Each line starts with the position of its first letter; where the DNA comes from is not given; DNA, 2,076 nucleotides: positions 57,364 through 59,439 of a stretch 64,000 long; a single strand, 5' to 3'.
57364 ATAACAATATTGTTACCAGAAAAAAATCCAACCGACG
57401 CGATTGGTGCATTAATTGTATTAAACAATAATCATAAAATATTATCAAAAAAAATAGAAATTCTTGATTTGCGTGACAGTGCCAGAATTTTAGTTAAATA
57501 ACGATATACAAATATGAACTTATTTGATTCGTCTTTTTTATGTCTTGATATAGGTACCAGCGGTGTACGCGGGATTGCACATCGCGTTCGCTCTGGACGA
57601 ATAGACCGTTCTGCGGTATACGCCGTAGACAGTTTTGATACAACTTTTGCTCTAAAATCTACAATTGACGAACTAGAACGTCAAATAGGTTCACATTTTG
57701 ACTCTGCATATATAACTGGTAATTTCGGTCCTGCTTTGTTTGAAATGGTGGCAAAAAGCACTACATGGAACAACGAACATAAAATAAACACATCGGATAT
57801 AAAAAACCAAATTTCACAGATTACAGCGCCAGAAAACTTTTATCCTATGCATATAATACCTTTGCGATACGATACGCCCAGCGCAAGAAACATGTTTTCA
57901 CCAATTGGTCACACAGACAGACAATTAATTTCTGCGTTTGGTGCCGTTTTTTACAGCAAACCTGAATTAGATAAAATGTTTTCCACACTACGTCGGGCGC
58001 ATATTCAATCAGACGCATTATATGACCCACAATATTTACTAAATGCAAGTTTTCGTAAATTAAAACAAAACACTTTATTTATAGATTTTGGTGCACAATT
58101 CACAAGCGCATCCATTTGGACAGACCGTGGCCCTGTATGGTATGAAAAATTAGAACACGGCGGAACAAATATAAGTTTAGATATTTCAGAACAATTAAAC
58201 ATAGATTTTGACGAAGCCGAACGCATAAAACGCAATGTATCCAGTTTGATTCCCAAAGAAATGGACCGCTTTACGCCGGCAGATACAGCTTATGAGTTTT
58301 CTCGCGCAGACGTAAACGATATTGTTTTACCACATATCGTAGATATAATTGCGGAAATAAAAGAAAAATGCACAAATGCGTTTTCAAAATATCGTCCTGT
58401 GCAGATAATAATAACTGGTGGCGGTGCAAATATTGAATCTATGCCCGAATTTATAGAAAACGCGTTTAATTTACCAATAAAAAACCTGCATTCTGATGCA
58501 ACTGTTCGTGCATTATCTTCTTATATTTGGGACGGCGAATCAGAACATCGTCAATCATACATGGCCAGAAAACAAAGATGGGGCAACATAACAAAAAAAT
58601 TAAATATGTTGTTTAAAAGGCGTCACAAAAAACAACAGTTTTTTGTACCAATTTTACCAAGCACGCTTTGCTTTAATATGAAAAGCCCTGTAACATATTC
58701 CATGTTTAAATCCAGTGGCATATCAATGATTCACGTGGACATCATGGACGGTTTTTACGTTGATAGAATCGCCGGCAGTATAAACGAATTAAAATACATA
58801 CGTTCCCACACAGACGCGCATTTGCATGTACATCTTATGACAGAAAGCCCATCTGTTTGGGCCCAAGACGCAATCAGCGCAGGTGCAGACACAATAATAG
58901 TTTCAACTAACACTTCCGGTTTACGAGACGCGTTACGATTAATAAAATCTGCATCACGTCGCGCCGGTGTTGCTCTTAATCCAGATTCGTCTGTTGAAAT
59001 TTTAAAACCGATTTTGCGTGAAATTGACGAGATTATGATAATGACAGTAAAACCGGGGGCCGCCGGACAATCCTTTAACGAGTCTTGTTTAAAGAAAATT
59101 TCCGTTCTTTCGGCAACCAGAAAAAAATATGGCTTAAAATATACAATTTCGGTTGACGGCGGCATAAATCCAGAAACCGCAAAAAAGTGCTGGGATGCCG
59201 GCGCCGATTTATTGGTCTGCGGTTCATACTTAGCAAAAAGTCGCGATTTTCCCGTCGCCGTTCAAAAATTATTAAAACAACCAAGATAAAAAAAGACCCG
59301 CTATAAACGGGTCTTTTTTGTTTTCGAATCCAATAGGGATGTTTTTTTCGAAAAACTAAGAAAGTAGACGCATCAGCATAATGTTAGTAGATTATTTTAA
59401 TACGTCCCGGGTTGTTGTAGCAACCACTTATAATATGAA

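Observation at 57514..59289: In-frame fusion of FtsA with ribulose-phosphate 3-epimerase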

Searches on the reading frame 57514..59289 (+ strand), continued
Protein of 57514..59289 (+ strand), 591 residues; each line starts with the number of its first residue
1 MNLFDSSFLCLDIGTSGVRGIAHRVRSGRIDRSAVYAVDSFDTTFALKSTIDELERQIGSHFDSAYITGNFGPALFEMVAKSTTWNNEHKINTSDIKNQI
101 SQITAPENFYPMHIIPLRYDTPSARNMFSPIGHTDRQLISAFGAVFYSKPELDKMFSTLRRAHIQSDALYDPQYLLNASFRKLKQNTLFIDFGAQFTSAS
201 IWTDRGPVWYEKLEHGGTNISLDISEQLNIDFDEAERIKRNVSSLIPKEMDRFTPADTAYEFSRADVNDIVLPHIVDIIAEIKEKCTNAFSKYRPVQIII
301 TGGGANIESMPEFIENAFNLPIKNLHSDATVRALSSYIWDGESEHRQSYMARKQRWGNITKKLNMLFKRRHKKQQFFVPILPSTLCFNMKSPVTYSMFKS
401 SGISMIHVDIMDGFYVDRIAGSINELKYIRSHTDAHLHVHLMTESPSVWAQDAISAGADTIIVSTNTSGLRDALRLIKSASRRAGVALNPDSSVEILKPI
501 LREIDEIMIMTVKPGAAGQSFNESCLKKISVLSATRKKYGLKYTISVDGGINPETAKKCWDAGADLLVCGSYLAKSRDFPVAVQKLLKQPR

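Call 62: list_cluster_members(proteins=[P0155, P0158, P0164, P0166, P0171, P0056, P0323, P0136, P0145])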
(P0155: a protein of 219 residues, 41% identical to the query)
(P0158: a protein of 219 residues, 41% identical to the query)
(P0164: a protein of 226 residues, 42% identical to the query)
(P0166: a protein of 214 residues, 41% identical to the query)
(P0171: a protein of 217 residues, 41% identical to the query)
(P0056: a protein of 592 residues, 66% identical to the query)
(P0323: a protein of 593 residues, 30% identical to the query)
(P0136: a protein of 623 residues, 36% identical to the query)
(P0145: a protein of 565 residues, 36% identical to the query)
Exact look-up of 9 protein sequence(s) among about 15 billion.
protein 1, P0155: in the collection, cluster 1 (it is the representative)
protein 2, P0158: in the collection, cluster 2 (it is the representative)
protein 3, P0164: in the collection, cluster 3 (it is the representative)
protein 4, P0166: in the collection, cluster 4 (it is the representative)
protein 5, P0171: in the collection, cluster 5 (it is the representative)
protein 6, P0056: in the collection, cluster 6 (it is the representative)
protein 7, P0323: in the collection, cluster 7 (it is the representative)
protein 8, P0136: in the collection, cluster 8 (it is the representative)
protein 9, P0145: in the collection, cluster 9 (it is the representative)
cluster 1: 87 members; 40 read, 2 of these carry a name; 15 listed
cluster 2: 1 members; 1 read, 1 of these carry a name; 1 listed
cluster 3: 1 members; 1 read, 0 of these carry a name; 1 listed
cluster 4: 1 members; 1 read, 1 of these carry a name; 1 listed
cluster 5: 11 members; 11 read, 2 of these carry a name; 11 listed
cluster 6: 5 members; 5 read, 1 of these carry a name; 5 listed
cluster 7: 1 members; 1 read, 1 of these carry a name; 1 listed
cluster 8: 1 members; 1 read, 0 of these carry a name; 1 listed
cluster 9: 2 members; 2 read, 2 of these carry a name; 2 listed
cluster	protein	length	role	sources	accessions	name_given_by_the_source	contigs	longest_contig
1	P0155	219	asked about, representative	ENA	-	-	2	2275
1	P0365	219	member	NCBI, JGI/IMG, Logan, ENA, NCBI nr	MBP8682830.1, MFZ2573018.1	MAG: ribulose-phosphate 3-epimerase [Trichococcus flocculiformis] | ribulose-phosphate 3-epimerase | ribulose-phosphate 3-epimerase [Trichococcus sp.]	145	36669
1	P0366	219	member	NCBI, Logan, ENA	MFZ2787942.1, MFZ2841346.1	MAG: ribulose-phosphate 3-epimerase [Trichococcus flocculiformis]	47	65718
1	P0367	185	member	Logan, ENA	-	-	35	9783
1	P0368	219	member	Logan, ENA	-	-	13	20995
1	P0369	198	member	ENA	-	-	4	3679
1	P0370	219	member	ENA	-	-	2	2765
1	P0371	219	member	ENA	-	-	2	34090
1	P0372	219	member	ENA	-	-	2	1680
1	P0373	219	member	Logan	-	-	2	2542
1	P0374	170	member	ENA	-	-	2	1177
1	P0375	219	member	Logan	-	-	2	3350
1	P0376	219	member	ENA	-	-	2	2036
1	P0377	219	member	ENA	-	-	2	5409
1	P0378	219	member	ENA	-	-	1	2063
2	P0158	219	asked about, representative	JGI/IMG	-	ribulose-phosphate 3-epimerase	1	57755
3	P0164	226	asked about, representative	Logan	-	-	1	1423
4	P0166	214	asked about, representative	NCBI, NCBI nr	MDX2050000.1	MAG: ribulose-phosphate 3-epimerase [Rickettsiaceae bacterium] | ribulose-phosphate 3-epimerase [Rickettsiaceae bacterium]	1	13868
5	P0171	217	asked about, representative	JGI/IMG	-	ribulose-phosphate 3-epimerase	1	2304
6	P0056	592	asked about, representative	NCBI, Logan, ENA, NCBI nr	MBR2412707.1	MAG: ribulose-phosphate 3-epimerase [Alphaproteobacteria bacterium] | ribulose-phosphate 3-epimerase [Alphaproteobacteria bacterium]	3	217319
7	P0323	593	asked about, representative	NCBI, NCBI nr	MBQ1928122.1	MAG: pilus assembly protein PilM [Alphaproteobacteria bacterium] | pilus assembly protein PilM [Alphaproteobacteria bacterium]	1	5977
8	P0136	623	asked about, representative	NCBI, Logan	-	-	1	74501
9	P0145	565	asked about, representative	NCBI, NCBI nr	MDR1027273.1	MAG: hypothetical protein LBL46_02555 [Rickettsiales bacterium] | hypothetical protein [Rickettsiales bacterium]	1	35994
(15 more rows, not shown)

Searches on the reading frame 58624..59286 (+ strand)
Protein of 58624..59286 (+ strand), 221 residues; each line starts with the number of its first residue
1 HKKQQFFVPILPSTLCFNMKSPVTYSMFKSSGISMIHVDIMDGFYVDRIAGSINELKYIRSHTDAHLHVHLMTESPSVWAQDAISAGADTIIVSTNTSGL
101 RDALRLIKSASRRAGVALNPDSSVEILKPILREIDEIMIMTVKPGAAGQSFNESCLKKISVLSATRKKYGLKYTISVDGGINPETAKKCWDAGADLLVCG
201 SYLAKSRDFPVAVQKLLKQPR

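Call 57: search_solved_structures(query=window:58624-59286:+, max_evalue=1e-30, show_alignments=1)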
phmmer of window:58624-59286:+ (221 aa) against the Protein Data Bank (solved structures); distinct sequences matched with E-value up to 1e-30: 3.
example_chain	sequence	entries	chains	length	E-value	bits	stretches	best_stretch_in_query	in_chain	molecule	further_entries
2fli_A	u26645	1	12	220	1.1e-38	136.5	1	27-216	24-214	ribulose-phosphate 3-epimerase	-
1rpx_A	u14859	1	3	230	9e-33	117.1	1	10-216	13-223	PROTEIN (RIBULOSE-PHOSPHATE 3-EPIMERASE)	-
7b1w_J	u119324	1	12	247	9.7e-32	113.8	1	29-214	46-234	Ribulose-phosphate 3-epimerase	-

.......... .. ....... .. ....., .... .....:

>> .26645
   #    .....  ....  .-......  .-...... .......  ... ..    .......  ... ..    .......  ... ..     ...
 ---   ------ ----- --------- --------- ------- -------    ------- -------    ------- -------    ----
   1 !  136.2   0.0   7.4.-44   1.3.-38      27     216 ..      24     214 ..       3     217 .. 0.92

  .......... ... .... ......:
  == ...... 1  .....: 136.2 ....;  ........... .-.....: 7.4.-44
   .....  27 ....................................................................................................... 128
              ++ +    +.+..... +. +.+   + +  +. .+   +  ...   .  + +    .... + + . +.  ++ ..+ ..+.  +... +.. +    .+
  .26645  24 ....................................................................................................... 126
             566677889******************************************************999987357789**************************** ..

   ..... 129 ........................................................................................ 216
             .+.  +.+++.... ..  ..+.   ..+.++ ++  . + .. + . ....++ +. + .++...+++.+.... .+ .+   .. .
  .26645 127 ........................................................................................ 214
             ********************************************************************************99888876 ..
